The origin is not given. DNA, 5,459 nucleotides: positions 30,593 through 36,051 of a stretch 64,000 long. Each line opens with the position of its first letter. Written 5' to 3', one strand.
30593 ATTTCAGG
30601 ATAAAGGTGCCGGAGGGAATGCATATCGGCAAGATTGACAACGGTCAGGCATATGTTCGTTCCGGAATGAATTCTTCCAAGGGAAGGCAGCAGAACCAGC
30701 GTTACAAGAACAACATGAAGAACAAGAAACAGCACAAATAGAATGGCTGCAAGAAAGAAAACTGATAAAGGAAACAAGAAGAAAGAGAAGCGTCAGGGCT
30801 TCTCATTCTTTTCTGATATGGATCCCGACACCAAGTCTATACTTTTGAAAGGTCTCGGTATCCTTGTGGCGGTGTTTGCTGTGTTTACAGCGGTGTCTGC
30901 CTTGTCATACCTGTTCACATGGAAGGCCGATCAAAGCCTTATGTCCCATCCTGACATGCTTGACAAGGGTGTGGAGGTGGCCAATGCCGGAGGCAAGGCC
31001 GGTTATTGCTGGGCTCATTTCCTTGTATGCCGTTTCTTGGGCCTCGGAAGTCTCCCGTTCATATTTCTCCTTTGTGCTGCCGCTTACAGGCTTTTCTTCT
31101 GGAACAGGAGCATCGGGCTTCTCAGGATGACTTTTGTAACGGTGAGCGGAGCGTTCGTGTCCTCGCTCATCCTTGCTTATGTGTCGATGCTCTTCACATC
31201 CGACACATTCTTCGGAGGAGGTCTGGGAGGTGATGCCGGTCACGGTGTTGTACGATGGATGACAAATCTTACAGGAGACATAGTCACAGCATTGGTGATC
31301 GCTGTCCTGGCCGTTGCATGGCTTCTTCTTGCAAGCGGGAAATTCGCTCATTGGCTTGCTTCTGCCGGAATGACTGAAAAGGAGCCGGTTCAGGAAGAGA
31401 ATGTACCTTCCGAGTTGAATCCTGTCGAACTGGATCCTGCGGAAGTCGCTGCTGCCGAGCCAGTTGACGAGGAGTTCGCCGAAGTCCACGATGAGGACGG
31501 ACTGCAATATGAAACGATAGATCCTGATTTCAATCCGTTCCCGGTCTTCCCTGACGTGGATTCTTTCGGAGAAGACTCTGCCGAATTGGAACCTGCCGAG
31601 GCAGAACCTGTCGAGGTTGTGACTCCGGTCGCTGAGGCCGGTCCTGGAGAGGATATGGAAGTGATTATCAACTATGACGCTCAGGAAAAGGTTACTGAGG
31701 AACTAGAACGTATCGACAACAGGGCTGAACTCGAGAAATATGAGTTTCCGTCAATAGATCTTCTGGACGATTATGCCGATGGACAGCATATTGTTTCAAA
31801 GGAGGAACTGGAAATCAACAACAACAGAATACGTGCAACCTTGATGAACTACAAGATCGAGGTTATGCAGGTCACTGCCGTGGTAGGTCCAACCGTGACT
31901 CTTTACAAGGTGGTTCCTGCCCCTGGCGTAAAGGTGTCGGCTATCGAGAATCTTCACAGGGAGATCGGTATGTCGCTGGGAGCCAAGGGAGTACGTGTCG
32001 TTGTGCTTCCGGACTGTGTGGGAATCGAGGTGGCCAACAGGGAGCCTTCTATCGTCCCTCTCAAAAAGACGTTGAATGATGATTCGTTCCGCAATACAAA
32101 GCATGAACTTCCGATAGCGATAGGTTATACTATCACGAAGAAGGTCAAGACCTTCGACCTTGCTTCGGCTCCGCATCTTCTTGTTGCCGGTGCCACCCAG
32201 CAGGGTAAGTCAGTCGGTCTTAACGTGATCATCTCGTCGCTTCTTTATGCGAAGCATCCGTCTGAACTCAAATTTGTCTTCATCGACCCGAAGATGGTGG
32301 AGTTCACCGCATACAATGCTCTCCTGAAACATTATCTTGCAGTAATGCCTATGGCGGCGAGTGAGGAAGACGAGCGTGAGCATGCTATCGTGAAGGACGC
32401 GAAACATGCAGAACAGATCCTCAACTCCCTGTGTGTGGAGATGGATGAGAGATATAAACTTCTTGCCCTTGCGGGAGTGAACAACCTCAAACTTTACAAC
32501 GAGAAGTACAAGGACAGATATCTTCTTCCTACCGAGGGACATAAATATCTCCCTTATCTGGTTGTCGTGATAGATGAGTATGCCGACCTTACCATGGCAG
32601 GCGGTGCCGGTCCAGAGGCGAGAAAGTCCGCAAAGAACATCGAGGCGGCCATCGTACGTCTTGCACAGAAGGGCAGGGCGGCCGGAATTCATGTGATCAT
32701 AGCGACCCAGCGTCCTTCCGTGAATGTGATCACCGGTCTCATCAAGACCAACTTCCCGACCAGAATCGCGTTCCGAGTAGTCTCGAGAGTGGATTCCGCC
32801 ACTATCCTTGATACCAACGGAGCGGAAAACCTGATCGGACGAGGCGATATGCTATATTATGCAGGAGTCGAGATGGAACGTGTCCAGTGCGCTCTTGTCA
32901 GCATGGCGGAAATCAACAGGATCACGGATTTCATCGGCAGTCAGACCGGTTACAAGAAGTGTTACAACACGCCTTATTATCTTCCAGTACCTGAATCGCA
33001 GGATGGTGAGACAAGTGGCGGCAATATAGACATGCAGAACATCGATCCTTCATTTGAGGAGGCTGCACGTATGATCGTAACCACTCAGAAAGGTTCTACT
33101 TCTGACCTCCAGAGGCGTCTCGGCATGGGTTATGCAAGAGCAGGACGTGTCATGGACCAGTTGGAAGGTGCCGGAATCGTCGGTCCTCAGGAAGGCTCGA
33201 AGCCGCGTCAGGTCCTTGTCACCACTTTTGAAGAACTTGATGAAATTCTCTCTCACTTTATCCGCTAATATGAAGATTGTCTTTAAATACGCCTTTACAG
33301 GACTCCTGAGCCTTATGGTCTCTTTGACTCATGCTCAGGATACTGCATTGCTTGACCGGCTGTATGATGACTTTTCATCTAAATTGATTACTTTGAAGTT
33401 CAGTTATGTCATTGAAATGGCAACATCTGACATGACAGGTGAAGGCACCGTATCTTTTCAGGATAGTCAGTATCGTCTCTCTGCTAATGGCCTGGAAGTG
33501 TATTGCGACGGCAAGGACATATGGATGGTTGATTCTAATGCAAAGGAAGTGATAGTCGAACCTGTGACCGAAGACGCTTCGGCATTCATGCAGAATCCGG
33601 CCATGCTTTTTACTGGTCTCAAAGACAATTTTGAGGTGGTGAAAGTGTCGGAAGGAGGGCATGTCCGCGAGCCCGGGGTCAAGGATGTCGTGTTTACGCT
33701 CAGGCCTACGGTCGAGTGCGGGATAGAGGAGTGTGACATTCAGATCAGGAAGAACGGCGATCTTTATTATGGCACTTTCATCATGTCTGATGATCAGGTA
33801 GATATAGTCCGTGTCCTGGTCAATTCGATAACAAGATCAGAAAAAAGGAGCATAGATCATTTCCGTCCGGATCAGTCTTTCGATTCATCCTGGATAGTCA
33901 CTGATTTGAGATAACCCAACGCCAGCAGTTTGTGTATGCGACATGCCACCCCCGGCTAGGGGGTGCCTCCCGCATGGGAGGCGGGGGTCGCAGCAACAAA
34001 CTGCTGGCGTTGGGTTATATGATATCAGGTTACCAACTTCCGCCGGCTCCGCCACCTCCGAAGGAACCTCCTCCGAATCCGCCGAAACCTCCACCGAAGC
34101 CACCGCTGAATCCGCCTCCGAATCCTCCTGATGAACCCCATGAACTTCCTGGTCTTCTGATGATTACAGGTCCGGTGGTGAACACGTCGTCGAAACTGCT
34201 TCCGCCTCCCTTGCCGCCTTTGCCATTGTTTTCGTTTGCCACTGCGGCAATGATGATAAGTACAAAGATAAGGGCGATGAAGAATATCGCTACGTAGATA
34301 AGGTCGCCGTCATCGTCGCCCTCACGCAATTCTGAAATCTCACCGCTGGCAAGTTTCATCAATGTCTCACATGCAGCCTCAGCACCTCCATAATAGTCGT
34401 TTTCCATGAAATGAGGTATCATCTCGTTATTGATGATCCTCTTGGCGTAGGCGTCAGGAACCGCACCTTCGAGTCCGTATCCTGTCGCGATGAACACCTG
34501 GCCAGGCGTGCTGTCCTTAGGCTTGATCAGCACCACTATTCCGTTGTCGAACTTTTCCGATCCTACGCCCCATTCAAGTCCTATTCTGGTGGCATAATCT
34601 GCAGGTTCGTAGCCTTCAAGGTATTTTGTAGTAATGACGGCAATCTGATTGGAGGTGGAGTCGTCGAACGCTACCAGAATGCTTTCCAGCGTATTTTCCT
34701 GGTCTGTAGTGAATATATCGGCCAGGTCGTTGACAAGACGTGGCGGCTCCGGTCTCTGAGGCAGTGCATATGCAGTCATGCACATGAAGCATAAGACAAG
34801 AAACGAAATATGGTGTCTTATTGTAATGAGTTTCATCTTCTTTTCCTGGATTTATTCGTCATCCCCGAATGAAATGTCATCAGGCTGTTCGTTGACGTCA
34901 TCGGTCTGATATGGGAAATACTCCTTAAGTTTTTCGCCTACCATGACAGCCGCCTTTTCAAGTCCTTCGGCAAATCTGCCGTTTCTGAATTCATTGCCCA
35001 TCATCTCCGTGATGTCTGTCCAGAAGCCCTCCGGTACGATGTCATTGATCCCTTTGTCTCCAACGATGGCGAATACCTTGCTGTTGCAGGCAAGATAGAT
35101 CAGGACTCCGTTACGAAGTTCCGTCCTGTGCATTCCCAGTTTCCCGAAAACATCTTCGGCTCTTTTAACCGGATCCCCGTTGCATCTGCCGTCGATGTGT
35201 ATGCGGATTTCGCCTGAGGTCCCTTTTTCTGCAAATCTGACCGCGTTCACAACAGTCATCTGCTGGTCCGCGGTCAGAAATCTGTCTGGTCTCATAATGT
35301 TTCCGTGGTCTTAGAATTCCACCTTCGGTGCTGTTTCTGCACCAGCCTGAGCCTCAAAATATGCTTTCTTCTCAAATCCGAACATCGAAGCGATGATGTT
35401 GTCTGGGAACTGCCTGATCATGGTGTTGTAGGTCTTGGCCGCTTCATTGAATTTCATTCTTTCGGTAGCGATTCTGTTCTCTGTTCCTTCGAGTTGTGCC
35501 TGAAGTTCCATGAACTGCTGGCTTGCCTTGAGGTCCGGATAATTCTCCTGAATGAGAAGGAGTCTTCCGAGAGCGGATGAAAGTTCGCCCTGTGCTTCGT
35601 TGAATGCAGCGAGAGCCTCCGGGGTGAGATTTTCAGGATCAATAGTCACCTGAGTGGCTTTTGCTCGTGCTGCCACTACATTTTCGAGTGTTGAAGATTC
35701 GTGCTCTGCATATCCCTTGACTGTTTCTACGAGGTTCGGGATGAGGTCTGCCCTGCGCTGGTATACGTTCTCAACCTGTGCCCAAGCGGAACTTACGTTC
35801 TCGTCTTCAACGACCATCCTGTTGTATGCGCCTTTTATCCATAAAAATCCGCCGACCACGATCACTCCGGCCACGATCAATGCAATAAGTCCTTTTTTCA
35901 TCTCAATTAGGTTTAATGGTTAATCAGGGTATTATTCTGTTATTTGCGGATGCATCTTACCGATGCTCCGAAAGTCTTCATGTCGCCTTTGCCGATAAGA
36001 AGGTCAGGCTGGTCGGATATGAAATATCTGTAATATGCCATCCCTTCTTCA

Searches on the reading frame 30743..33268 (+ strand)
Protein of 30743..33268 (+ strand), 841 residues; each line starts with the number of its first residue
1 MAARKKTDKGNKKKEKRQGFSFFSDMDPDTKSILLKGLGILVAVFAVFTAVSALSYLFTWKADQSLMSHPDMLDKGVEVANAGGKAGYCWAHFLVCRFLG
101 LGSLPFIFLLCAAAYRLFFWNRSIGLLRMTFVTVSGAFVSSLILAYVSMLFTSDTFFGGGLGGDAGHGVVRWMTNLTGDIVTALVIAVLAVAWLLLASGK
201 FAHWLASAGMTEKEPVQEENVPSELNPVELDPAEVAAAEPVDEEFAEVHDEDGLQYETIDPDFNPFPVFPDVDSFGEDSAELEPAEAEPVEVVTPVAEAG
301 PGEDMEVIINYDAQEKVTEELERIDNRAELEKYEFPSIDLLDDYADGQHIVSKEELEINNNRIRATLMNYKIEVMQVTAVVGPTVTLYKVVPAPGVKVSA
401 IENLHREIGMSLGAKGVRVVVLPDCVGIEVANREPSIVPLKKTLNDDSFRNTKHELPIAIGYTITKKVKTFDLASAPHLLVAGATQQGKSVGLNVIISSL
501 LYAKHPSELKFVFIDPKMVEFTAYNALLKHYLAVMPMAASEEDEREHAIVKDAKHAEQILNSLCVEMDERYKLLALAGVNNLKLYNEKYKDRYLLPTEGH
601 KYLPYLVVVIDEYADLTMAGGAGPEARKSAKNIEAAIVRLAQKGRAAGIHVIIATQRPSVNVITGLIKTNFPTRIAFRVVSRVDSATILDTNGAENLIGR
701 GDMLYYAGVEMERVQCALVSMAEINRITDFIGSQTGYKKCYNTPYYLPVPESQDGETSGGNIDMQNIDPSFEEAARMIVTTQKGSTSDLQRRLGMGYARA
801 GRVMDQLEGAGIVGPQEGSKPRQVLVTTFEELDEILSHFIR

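Call 17: search_protein_families(library=pfam, proteins=[window:30743-33268:+])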
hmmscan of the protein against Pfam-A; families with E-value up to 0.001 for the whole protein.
window:30743-33268:+ (841 aa): 4 families
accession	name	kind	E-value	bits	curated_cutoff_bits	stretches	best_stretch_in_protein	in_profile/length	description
PF01580.24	FtsK_SpoIIIE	-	5.4e-49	167.1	24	1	440-660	2-221/221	FtsK/SpoIIIE family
PF09397.16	FtsK_gamma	-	4.5e-25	87.6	30.6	1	767-827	3-63/63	Ftsk gamma domain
PF17854.6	FtsK_alpha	-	1e-20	74.2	22.9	1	335-432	1-101/101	FtsK alpha domain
PF13491.11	FtsK_4TM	-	8.6e-07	29.2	23.1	1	38-200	8-161/171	4TM region of DNA translocase FtsK/SpoIIIE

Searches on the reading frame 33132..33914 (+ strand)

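Call 17: search_protein_families(library=pfam, proteins=[window:33132-33914:+])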
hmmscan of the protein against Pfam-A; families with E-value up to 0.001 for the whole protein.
window:33132-33914:+ (260 aa): 1 family
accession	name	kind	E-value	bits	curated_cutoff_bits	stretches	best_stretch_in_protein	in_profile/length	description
PF03548.22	LolA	-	0.00011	22.4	23.6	1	125-245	51-163/165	Outer membrane lipoprotein carrier protein LolA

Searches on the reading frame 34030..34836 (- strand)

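Call 6: search_protein_families(library=pfam, proteins=[window:34030-34836:-])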
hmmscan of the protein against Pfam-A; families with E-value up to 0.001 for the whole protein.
window:34030-34836:- (268 aa): 1 family
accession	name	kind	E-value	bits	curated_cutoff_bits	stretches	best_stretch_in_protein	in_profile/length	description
PF04536.20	TPM_phosphatase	-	1.5e-35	122.3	22.1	1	35-161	1-124/125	TPM domain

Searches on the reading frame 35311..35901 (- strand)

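Call 17: search_protein_families(library=pfam, proteins=[window:35311-35901:-])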
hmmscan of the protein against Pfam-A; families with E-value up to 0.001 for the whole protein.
window:35311-35901:- (196 aa): 1 family
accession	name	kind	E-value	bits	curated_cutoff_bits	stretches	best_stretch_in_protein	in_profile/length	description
PF04011.17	LemA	-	2.3e-61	206.4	26.2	1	39-196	1-149/149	LemA family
